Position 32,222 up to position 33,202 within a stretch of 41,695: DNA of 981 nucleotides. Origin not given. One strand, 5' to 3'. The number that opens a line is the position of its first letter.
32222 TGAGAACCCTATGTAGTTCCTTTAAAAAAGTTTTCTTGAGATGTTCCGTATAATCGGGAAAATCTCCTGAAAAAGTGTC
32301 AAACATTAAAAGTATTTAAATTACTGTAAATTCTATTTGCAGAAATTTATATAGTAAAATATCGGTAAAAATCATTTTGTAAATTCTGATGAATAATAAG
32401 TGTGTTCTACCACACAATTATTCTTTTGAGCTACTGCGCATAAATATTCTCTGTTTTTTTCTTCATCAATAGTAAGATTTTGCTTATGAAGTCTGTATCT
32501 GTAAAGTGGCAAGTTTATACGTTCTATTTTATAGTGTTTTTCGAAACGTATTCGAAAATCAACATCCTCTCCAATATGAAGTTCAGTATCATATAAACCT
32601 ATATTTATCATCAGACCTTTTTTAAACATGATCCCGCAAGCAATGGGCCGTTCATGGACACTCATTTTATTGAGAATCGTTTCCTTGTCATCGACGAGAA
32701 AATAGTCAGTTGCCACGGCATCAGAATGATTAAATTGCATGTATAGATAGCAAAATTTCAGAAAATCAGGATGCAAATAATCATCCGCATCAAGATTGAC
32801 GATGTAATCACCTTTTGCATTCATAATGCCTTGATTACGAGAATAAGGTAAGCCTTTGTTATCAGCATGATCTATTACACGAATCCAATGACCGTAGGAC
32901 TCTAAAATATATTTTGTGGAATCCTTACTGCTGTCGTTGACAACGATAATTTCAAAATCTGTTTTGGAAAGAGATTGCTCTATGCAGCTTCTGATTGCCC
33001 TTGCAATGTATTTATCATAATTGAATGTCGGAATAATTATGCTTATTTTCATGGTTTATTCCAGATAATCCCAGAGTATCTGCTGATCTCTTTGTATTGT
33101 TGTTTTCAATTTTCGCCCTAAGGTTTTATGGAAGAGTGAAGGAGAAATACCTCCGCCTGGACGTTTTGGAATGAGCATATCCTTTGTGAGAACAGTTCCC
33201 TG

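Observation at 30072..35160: Ulosonic acid cassette without the canonical precursor enzymes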

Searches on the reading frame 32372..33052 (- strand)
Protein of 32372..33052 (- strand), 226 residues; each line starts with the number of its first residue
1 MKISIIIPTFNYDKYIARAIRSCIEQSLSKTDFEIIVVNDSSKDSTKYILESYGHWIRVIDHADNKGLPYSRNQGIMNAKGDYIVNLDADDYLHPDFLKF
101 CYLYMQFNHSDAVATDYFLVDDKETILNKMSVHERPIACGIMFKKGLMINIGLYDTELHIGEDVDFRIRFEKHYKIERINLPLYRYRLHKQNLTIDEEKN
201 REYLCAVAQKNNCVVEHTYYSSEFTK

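Call 4: search_protein_families(library=pfam, proteins=[window:32372-33052:-])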
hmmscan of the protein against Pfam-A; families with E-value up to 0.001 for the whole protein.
window:32372-33052:- (226 aa): 3 families
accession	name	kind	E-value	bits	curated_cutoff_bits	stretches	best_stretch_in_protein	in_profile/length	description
PF00535.33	Glycos_transf_2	-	1.7e-33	116.4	23.3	1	4-132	1-130/168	Glycosyl transferase family 2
PF10111.15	Glyco_tranf_2_2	-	6.9e-12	45.9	27.3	1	4-99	1-100/276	Glycosyltransferase like family 2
PF13641.12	Glyco_tranf_2_3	-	5.9e-10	40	27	1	3-119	3-125/230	Glycosyltransferase like family 2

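Call 6: search_protein_families(library=ncbifam, proteins=[window:32372-33052:-])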
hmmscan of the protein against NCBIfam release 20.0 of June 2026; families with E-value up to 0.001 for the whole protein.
window:32372-33052:- (226 aa): 24 families
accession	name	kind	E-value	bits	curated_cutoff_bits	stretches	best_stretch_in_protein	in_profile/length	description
NF047683.1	TeichurnBiosyTuaG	equivalog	4.9e-21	75.5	400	1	2-144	7-150/252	teichuronic acid biosynthesis protein TuaG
NF041875.1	EPS_EpsD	equivalog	1.1e-19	71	370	1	3-99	1-98/325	exopolysaccharide biosynthesis glycosyltransferase EpsD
TIGR03937.1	PgaC_IcaA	equivalog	2.5e-18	66.3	422.3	1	2-140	46-185/407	poly-beta-1,6-N-acetyl-D-glucosamine synthase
NF007482.0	PRK10073.1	equivalog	2.6e-17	62.8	423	1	2-99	7-104/334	glycosyltransferase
NF007453.0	PRK10018.1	equivalog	1.9e-14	54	382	1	3-120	8-121/280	colanic acid biosynthesis glycosyltransferase WcaA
TIGR04017.1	WcaA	equivalog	8.6e-14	51.8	495.75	1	3-120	7-120/279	colanic acid biosynthesis glycosyltransferase WcaA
TIGR04283.1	glyco_like_mftF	equivalog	1.8e-13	50.6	182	1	3-181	1-180/221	TIGR04283 family arsenosugar biosynthesis glycosyltransferase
TIGR03965.1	mycofact_glyco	equivalog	2.6e-13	49.7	280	1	2-101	75-175/467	mycofactocin biosynthesis glycosyltransferase MftF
NF041394.1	GtaseAglG_Halo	equivalog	7.7e-13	48.4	440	1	1-115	1-115/304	glucosyl-dolichyl phosphate glucuronosyltransferase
NF050050.1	ProtGlycPglI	equivalog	1.6e-12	47.4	500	1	2-100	3-103/306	GalNAc(5)-diNAcBac-PP-undecaprenol beta-1,3-glucosyltransferase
NF038302.1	EPS_HpsE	equivalog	1.6e-12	47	300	1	2-107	2-113/307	hormogonium polysaccharide biosynthesis glycosyltransferase HpsE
NF053739.1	GlytfEpsEBac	equivalog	1.2e-11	44.1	450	1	2-123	2-126/265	glycosyltransferase EpsE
TIGR03111.1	glyc2_xrt_Gpos1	hypoth_equivalog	2e-10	40.1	363.95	1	2-113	50-164/439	TIGR03111 family XrtG-associated glycosyltransferase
NF038299.1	EPS_HpsN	equivalog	2.1e-10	40.1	425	1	2-116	2-118/317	hormogonium polysaccharide biosynthesis glycosyltransferase HpsN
NF047588.1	GlcsyltransPgfSStrep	equivalog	4.5e-08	32.7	500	1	1-97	1-102/308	glycosyltransferase PgfS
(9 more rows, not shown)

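Call 28: search_solved_structures(query=window:32372-33052:-, max_evalue=0.01)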
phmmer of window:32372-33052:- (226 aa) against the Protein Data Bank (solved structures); distinct sequences matched with E-value up to 0.01: 30.
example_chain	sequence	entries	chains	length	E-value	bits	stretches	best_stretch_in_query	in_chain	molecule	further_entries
6p61_A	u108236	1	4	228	4.7e-59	203.1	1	3-210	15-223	Glycosyltransferase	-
2z87_A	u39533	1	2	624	2.5e-21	79.8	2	3-103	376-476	Chondroitin synthase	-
2z86_A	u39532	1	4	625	2.5e-21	79.8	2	3-103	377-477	Chondroitin synthase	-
5tze_C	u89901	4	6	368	1.2e-18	70.9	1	1-113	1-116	Glycosyl transferase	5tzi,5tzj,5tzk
5tz8_A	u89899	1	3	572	1.7e-18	70.5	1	1-113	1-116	Glycosyl transferase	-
6h1j_A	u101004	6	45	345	2.8e-16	63.2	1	2-118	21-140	Probable ss-1,3-N-acetylglucosaminyltransferase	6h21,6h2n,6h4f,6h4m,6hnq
5hea_A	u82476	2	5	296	6.6e-16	62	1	3-127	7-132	Putative glycosyltransferase (GalT1)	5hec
3bcv_A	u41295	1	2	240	8.7e-14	55.1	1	2-115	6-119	Putative glycosyltransferase protein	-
9jma_A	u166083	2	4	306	2e-11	47.4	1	1-99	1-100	GalNAc(5)-diNAcBac-PP-undecaprenol beta-1,3-glucosyltransferase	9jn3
8vh7_A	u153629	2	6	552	2.5e-11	47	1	3-195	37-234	Heparosan synthase B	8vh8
8viw_A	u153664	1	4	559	2.6e-11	47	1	3-195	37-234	Heparosan synthase B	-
3l7j_A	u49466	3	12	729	1.9e-09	40.9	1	2-114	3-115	Teichoic acid biosynthesis protein F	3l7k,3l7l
3l7i_A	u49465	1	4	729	1.9e-09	40.9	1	2-114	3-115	Teichoic acid biosynthesis protein F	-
3l7m_A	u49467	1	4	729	1.9e-09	40.9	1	2-114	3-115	Teichoic acid biosynthesis protein F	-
9omh_A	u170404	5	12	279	1.8e-08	37.7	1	3-101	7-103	Glycosyltransferase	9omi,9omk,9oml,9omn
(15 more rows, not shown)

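Call 41: find_homologous_proteins(query=window:32372-33052:-, max_evalue=1e-20)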
Query window:32372-33052:- (226 aa): 2458 proteins with E <= 1e-20 among 2609 candidates; the best 120 are listed.
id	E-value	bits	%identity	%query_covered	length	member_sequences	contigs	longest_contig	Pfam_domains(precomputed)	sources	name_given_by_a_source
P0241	1.5e-137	475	92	100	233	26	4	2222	PF10111.15,PF13641.13,PF00535.33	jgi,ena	-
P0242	1.2e-113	396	75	100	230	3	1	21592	PF10111.15,PF13641.13,PF00535.33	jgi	jgi:glycosyltransferase involved in cell wall biosynthesis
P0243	3.0e-112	392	75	99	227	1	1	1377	PF10111.15,PF13641.13,PF00535.33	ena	-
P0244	5.1e-112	391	74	100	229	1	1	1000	PF10111.15,PF13641.13,PF00535.33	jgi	-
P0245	5.2e-110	385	74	100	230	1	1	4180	PF10111.15,PF13641.13,PF00535.33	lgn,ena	-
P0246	3.1e-108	379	73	100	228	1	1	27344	PF10111.15,PF13641.13,PF00535.33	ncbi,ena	-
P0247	1.7e-107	376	71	99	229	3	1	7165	PF10111.15,PF13641.13,PF00535.33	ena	-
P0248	6.2e-107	374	73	98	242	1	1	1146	PF10111.15,PF13641.13,PF00535.33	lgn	-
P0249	2.0e-106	373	73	100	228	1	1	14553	PF10111.15,PF13641.13,PF00535.33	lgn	-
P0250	2.3e-105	369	71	98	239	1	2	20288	PF10111.15,PF13641.13,PF00535.33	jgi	jgi:glycosyltransferase involved in cell wall biosynthesis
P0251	4.6e-105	368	73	97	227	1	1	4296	PF10111.15,PF13641.13,PF00535.33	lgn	-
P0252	1.2e-104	367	70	100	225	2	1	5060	PF10111.15,PF13641.13,PF00535.33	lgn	-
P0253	5.6e-104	365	69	100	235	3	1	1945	PF10111.15,PF13641.13,PF00535.33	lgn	-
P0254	1.7e-103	363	70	99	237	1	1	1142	PF10111.15,PF13641.13,PF00535.33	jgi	-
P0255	7.0e-103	361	70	100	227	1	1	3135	PF10111.15,PF13641.13,PF00535.33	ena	-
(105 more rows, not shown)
